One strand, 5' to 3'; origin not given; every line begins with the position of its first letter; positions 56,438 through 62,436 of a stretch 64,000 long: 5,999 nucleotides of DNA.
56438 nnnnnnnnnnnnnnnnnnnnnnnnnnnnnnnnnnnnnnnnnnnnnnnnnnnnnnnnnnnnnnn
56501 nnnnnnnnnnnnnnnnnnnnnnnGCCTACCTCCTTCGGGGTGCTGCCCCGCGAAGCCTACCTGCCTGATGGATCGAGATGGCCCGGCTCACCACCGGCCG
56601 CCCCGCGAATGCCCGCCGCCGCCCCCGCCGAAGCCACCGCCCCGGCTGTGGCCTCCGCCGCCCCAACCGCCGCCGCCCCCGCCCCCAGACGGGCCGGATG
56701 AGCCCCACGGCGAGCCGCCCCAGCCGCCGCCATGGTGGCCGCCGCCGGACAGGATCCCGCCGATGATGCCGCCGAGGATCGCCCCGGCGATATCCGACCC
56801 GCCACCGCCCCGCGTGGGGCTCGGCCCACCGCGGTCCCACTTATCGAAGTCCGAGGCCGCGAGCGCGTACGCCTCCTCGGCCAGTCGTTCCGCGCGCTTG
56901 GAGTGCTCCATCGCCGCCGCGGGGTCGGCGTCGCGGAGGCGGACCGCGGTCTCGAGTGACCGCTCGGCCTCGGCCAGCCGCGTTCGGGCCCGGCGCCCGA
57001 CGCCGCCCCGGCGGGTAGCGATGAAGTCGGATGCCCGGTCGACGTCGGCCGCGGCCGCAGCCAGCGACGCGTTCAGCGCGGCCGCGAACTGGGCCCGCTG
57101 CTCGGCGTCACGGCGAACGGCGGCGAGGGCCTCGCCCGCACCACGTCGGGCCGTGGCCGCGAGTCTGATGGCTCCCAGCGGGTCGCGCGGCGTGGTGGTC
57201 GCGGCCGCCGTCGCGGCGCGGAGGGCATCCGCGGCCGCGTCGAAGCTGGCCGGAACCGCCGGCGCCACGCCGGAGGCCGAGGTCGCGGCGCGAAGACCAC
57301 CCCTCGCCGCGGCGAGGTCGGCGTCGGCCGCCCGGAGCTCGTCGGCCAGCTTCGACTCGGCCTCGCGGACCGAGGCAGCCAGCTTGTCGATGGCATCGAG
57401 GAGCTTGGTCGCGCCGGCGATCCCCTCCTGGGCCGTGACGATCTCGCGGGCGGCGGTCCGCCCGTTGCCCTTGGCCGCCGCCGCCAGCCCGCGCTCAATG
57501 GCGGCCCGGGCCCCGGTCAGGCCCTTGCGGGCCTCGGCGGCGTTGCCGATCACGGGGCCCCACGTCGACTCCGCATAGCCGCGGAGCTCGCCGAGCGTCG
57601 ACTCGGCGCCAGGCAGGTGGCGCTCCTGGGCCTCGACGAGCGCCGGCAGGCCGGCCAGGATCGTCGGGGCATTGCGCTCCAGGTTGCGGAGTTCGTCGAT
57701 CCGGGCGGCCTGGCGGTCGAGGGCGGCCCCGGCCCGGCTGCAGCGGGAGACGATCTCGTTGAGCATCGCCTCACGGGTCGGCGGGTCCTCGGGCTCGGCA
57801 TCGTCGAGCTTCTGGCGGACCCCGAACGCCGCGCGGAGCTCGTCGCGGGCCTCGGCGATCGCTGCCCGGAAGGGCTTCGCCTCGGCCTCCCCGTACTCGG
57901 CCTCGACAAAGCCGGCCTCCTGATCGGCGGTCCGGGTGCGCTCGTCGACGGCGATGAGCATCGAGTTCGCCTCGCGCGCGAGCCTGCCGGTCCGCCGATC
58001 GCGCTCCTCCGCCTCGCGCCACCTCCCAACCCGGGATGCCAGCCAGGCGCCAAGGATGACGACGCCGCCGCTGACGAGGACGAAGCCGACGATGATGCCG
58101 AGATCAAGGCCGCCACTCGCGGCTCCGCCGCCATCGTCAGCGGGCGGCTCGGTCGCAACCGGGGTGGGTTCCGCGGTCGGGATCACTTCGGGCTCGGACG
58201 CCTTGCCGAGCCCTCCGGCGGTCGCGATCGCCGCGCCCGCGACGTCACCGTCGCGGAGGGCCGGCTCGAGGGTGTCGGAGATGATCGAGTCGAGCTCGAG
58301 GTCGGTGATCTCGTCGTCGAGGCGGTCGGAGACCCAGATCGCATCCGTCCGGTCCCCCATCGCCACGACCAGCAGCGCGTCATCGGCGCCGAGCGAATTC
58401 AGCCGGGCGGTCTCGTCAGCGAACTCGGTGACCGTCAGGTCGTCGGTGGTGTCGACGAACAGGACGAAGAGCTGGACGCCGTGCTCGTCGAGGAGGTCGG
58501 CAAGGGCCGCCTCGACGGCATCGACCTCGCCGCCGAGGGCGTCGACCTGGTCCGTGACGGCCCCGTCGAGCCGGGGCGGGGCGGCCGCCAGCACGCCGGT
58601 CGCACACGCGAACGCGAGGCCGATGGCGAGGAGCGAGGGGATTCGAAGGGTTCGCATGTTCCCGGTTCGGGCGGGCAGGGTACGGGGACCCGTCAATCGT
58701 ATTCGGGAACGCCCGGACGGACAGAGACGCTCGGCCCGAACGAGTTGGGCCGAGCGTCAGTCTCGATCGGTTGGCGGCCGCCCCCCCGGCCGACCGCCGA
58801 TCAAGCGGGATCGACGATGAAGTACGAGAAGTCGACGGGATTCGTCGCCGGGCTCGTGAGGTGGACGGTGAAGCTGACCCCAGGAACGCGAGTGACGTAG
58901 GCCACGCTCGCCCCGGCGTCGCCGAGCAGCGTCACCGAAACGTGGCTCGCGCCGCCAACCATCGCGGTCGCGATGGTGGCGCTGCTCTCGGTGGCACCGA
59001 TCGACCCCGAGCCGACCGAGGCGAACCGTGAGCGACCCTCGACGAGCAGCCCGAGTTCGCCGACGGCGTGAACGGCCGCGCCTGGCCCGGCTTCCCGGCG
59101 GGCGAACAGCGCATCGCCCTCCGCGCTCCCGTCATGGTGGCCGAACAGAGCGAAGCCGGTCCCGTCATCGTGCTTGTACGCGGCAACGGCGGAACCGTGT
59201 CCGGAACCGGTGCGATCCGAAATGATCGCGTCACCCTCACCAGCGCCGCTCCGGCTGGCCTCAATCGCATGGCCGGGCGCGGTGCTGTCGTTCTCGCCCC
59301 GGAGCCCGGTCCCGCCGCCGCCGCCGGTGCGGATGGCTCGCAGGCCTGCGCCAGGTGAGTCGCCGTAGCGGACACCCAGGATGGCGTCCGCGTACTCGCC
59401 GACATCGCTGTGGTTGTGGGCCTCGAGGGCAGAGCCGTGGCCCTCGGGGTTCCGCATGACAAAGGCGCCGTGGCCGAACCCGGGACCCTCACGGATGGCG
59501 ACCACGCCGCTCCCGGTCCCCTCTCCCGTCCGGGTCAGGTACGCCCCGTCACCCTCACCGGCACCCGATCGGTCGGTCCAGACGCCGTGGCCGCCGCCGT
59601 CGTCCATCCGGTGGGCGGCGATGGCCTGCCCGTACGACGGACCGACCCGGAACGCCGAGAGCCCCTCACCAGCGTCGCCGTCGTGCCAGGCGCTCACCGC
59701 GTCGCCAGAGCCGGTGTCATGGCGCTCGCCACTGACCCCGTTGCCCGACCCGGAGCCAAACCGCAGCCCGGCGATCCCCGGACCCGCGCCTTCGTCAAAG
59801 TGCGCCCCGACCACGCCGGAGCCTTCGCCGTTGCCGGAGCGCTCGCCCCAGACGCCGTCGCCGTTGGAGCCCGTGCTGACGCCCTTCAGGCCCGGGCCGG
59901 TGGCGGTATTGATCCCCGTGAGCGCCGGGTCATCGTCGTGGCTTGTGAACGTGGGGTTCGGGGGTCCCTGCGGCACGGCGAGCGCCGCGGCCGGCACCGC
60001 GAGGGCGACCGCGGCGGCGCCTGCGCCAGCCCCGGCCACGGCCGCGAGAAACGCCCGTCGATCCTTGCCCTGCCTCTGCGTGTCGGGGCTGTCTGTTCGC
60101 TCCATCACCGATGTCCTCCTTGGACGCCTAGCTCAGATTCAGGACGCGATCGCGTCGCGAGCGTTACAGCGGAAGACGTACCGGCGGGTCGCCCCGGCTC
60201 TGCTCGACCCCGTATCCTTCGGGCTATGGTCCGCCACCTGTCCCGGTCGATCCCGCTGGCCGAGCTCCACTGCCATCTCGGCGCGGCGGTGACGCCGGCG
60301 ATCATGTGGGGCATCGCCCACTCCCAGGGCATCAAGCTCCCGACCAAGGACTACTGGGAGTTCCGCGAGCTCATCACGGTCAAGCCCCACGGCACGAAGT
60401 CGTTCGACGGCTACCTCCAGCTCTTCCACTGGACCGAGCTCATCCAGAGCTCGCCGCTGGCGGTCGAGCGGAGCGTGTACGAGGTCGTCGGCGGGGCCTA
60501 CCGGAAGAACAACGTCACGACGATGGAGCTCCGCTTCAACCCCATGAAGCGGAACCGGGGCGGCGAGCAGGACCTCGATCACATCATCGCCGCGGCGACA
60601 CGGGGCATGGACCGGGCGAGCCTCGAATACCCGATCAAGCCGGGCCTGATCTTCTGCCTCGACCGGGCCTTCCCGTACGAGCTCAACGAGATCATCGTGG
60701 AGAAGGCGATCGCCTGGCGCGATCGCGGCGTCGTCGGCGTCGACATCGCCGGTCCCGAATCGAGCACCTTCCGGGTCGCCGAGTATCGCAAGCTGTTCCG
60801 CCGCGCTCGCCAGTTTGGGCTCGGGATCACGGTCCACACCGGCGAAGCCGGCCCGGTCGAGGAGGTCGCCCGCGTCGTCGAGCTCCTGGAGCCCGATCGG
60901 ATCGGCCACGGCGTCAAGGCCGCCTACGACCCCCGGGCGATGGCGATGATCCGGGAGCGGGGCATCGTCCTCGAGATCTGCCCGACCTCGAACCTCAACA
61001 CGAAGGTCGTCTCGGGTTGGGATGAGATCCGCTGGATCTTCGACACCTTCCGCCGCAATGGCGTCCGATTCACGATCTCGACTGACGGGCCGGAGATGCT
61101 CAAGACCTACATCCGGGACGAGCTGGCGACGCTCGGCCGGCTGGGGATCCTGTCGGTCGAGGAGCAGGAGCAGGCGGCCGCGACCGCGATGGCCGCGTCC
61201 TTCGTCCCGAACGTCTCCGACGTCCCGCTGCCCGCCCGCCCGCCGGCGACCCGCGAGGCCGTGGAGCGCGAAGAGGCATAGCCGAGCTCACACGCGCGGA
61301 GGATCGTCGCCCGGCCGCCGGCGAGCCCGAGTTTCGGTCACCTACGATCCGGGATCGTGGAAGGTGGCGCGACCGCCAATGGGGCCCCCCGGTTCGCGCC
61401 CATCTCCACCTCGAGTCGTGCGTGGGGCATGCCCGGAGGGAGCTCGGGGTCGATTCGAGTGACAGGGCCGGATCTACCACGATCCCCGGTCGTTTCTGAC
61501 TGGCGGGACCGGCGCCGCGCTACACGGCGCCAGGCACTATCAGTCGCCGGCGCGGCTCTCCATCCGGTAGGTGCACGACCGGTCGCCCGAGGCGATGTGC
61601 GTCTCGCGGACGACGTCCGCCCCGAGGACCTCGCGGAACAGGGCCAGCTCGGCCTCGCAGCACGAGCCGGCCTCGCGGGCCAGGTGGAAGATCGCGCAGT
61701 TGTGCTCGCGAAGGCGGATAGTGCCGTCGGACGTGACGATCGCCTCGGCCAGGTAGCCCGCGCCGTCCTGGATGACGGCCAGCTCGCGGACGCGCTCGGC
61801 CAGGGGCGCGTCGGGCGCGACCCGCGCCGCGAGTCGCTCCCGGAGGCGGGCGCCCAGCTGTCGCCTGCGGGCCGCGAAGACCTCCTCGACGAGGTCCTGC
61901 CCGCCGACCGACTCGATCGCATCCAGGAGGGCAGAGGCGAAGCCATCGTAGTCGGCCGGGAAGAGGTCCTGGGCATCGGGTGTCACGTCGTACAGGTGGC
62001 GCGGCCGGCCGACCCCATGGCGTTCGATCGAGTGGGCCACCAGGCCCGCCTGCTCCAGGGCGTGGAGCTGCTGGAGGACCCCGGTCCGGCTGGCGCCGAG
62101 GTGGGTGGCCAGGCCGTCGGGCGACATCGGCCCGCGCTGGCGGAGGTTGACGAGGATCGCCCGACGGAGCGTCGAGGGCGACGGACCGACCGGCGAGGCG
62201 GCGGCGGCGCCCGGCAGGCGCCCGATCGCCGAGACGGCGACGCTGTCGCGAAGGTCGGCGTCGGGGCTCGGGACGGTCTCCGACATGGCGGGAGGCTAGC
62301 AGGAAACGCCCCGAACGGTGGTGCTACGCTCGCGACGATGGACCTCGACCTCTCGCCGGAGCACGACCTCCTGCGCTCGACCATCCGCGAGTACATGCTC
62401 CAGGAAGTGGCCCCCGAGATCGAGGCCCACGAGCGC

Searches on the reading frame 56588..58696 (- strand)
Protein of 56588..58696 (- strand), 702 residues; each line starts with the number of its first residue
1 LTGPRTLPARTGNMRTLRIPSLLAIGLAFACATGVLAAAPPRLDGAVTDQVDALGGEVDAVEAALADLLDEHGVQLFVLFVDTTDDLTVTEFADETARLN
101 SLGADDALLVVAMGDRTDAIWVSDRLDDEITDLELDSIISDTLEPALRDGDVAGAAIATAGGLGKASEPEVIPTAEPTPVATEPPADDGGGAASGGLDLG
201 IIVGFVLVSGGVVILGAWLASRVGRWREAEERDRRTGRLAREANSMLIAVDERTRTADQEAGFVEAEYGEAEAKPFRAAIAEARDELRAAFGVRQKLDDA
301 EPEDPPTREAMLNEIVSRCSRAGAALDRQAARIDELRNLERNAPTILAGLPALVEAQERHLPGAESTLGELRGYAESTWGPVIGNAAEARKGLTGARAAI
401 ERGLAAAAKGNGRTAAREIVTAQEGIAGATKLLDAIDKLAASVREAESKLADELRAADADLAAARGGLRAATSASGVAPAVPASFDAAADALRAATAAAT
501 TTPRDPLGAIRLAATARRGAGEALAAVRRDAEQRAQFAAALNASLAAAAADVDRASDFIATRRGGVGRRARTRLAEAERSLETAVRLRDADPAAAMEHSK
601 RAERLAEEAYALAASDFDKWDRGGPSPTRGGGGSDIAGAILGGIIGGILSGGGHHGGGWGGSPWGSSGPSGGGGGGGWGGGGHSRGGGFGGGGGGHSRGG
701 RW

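Call 15: search_protein_families(library=pfam, proteins=[window:56588-58696:-], max_evalue=0.001)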
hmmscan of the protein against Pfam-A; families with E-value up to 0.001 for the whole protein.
window:56588-58696:- (702 aa): 1 family
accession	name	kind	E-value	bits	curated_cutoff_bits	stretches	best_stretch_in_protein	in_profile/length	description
PF04536.20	TPM_phosphatase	-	1.6e-20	73.8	22.1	1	47-164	1-123/125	TPM domain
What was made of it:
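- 56588..58696 (-): Gene for a TPM-domain membrane protein, between paralogue B and pspA on the same strand. Pfam PF04536, E=1.6e-20 (call 15).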

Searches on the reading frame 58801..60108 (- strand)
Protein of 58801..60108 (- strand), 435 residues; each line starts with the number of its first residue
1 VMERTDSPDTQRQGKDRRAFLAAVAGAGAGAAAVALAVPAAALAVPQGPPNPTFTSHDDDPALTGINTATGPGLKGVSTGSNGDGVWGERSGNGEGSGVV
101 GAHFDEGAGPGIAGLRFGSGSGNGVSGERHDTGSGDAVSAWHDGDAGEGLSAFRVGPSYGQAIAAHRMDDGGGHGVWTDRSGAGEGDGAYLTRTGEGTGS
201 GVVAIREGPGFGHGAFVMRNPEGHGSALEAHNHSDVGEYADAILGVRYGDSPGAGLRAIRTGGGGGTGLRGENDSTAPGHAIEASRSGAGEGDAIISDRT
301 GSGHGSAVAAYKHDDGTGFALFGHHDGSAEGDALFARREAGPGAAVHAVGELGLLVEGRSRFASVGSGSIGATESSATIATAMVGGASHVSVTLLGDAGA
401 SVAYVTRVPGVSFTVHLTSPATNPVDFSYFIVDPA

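Call 15: search_protein_families(library=pfam, proteins=[window:58801-60108:-], max_evalue=0.001)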
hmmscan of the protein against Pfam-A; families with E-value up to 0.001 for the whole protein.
window:58801-60108:- (435 aa): 0 families

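Call 87: search_protein_families(library=pfam, proteins=[window:58801-60108:-], max_evalue=0.01)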
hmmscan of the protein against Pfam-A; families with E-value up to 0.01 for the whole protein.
window:58801-60108:- (435 aa): 0 families

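Call 99: search_protein_families(library=ncbifam, proteins=[window:58801-60108:-], max_evalue=10)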
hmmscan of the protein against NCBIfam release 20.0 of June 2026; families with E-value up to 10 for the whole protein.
window:58801-60108:- (435 aa): 2 families
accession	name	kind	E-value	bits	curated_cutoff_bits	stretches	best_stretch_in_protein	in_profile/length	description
TIGR02811.1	formate_TAT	hypoth_equivalog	0.021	15.1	48.45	1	9-45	3-38/66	formate dehydrogenase region TAT target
NF004996.0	PRK06381.1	equivalog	0.28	10.2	266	1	376-417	52-93/319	threonine synthase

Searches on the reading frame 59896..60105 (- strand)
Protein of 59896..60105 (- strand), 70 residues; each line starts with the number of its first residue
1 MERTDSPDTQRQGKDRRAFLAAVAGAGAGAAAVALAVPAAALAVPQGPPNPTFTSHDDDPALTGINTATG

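Call 98: search_protein_families(library=pfam, proteins=[window:59896-60105:-], max_evalue=10)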
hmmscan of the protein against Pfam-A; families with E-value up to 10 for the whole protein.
seq(70 aa): 3 families
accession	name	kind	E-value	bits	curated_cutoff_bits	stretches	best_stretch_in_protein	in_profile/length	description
PF11992.13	TgpA_N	-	0.021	14.3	30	1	12-66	152-203/333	TgpA N-terminal domain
PF25471.1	TM_PetC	-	0.027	14.7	37.1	1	15-47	8-40/48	Iron-sulfur subunit PetC transmembrane anchor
PF10399.14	UCR_Fe-S_N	-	3.3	7.6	24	0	9-38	4-33/41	Ubiquitinol-cytochrome C reductase Fe-S subunit TAT signal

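Call 99: search_protein_families(library=ncbifam, proteins=[window:59896-60105:-], max_evalue=10)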
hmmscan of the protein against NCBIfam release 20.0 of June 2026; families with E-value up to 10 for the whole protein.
seq(70 aa): 3 families
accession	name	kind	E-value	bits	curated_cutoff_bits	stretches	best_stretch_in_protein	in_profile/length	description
TIGR02811.1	formate_TAT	hypoth_equivalog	0.0004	20.6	48.45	1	8-45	3-39/66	formate dehydrogenase region TAT target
NF038083.1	CU044_5270_fam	subfamily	0.08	12.8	100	1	10-57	23-71/284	CU044_5270 family protein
TIGR01409.1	TAT_signal_seq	domain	2.9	8.4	16.7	1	15-41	2-27/29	twin-arginine translocation signal domain-containing protein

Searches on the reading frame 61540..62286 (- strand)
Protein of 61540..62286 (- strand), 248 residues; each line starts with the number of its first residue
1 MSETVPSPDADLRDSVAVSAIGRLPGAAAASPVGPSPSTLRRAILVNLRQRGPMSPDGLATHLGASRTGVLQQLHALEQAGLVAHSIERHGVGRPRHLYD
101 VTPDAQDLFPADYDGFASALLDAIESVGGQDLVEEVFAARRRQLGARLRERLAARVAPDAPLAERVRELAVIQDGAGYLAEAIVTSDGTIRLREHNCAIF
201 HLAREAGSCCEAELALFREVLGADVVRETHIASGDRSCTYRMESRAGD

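Call 15: search_protein_families(library=pfam, proteins=[window:61540-62286:-], max_evalue=0.001)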
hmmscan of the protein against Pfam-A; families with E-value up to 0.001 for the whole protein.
window:61540-62286:- (248 aa): 9 families
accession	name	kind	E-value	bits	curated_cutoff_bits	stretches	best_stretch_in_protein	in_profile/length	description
PF12840.13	HTH_20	-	5.3e-07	29.9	27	1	40-84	5-49/51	Helix-turn-helix domain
PF01022.26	HTH_5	-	4.6e-06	26.9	22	1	41-83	4-45/47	Bacterial regulatory protein, arsR family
PF01047.28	MarR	-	1.9e-05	24.9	24.6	1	44-84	8-48/59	MarR family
PF03551.20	PadR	-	0.00012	22.5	27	1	69-104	33-68/75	Transcriptional regulator PadR-like family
PF25213.1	HVO_A0261_N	-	0.00022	21.5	35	1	38-86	10-57/86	HVO_A0261 N-terminal domain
PF06224.18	AlkZ-like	-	0.00023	21.4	25.9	1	32-107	166-233/329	DNA glycosylase AlkZ-like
PF25212.1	HVO_A0114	-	0.00025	21.2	27.6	1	40-100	23-82/84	HVO_A0114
PF08279.18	HTH_11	-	0.00065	20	25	0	41-82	2-44/55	HTH domain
PF13412.12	HTH_24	-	0.00071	19.5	21.9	0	40-83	4-47/48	Winged helix-turn-helix DNA-binding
